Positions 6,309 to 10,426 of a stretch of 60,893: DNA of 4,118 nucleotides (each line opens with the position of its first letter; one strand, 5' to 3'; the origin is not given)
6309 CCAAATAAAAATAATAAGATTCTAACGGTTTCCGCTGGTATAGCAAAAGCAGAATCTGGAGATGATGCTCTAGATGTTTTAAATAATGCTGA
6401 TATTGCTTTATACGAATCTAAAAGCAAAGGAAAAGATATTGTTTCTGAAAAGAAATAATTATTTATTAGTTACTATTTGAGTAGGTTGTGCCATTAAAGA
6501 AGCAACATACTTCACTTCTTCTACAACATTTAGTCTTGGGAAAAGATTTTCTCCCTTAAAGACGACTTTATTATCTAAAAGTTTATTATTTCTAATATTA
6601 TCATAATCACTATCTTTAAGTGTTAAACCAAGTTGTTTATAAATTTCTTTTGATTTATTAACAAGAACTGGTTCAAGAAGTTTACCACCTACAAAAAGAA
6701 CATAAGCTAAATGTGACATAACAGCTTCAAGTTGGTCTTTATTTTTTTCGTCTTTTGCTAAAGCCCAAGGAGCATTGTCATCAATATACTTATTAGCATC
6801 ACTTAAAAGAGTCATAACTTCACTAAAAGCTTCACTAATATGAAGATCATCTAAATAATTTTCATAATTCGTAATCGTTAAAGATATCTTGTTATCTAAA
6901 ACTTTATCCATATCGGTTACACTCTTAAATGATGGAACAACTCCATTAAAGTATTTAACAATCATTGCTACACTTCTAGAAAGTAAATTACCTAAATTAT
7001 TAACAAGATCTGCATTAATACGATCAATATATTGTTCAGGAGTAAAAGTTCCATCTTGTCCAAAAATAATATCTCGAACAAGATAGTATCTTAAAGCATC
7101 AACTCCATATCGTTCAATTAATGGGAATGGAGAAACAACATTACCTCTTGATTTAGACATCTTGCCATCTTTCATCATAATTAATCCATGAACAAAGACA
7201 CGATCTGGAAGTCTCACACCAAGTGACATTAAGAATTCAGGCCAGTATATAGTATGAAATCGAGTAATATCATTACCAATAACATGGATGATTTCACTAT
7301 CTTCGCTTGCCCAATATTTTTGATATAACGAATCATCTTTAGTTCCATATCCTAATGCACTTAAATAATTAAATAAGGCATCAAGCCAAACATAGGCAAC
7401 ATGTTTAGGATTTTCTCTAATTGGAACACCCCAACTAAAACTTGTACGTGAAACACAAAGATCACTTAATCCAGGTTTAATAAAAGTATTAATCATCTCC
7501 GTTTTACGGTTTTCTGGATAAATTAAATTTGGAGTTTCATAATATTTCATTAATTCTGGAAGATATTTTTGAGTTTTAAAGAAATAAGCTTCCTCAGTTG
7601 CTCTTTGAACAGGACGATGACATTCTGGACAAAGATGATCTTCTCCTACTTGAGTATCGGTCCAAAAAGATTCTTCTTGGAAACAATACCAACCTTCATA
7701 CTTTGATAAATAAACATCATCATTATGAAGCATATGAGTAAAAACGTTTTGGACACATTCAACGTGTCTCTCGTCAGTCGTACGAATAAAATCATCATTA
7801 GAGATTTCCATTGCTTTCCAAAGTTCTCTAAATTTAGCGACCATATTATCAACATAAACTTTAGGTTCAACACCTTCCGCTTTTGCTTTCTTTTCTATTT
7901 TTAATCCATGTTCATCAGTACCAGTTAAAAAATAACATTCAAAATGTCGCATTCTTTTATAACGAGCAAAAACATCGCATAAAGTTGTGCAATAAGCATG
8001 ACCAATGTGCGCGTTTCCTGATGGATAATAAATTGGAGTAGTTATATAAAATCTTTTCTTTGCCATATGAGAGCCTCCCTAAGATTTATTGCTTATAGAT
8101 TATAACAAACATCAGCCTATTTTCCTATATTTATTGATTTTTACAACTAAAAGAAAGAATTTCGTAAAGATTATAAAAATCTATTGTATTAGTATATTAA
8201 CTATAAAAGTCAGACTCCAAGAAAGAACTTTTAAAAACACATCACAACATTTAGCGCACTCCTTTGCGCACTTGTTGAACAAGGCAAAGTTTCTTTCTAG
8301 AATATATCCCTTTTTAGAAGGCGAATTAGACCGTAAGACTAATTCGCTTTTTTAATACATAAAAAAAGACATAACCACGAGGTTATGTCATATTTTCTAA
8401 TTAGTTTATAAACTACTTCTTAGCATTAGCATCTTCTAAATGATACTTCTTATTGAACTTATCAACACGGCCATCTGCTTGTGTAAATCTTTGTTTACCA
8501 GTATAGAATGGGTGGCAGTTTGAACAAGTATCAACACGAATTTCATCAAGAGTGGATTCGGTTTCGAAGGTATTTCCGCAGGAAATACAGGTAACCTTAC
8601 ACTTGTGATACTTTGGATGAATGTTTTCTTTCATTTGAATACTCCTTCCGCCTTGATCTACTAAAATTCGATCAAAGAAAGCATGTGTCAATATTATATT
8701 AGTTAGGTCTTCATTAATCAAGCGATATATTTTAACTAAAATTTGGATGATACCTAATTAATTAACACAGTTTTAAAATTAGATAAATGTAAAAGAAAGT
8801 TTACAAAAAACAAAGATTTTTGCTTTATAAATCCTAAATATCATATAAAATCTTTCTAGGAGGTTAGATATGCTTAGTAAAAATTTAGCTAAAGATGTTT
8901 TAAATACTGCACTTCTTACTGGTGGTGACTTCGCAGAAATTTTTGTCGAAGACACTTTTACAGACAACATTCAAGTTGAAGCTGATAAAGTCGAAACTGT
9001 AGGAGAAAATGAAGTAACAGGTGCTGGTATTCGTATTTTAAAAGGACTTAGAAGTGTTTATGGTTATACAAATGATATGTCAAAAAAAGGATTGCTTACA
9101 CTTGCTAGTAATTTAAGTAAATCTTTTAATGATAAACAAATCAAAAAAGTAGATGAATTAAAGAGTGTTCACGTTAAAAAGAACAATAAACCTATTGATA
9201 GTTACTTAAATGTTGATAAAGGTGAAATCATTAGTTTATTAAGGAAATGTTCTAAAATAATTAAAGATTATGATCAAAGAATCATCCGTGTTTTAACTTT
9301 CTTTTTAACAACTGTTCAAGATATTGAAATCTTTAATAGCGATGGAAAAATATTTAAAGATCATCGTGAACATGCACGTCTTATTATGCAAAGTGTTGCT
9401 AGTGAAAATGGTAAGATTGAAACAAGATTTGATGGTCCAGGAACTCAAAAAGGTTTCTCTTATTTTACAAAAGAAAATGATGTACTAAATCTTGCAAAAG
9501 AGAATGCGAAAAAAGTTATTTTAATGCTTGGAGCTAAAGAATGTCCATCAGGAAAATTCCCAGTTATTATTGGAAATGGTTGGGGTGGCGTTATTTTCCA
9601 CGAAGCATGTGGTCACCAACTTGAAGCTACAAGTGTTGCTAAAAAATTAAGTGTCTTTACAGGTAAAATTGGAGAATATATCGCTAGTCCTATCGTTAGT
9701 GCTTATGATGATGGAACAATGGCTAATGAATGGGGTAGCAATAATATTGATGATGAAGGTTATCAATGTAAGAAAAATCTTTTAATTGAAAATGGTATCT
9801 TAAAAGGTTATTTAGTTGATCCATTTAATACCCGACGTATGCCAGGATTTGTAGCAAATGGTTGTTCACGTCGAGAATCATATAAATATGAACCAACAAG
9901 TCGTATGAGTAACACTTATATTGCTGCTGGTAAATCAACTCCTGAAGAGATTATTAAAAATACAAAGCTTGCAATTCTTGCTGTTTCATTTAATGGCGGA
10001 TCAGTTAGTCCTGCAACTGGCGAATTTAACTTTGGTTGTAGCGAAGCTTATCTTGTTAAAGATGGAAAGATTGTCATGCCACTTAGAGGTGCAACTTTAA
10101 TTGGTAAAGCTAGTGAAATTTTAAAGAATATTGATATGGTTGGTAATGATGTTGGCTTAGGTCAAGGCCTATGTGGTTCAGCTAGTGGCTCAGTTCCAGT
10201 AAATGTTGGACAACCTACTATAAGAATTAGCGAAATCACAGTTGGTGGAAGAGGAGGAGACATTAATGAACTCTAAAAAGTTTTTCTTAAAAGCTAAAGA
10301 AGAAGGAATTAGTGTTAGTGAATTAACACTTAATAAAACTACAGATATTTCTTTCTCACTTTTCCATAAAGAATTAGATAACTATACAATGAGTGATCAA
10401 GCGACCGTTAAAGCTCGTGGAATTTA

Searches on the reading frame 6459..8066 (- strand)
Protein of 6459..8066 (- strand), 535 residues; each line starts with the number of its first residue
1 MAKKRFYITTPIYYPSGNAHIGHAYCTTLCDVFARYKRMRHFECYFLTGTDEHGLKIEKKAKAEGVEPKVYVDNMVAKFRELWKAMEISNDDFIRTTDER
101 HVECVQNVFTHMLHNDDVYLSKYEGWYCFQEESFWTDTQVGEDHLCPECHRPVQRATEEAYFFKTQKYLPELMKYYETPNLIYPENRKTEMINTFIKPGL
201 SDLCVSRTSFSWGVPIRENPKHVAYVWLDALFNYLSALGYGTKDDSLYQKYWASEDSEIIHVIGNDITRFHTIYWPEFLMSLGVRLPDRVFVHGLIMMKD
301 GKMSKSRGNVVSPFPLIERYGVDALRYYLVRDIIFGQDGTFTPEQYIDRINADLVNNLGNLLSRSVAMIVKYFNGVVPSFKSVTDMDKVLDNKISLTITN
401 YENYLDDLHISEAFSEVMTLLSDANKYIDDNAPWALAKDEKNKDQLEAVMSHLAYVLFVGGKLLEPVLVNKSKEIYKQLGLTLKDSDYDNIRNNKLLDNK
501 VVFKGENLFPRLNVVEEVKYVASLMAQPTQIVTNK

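Call 70: search_protein_families(library=pfam, proteins=[window:6459-8066:-], max_evalue=0.00001)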
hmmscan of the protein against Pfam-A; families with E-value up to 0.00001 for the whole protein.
window:6459-8066:- (535 aa): 4 families
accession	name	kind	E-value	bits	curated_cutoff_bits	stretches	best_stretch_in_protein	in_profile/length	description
PF09334.17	tRNA-synt_1g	-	5.6e-112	374.8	20.1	2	157-365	180-390/391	tRNA synthetases class I (M)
PF00133.28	tRNA-synt_1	-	1.5e-28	100.1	22.7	2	3-216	22-243/414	tRNA synthetases class I (I, L, M and V)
PF01406.26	tRNA-synt_1e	-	3.8e-11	43.3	27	0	17-123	21-126/301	tRNA synthetases class I (C) catalytic domain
PF19303.5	Anticodon_3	-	4.7e-08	33.5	23.5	1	377-486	1-108/152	Anticodon binding domain of methionyl tRNA ligase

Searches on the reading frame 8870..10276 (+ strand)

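Call 70: search_protein_families(library=pfam, proteins=[window:8870-10276:+], max_evalue=0.00001)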
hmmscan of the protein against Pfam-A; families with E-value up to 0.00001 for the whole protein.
window:8870-10276:+ (468 aa): 3 families
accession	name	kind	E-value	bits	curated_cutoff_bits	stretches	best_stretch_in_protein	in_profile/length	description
PF19289.4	PmbA_TldD_3rd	-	4.3e-60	203.1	22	1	227-460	1-220/220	PmbA/TldA metallopeptidase C-terminal domain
PF01523.21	PmbA_TldD_1st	-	4.6e-13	49.6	20.9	1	22-82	1-61/65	PmbA/TldA metallopeptidase domain 1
PF19290.4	PmbA_TldD_2nd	-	6.7e-13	49.5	20.9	1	113-220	4-109/109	PmbA/TldA metallopeptidase central domain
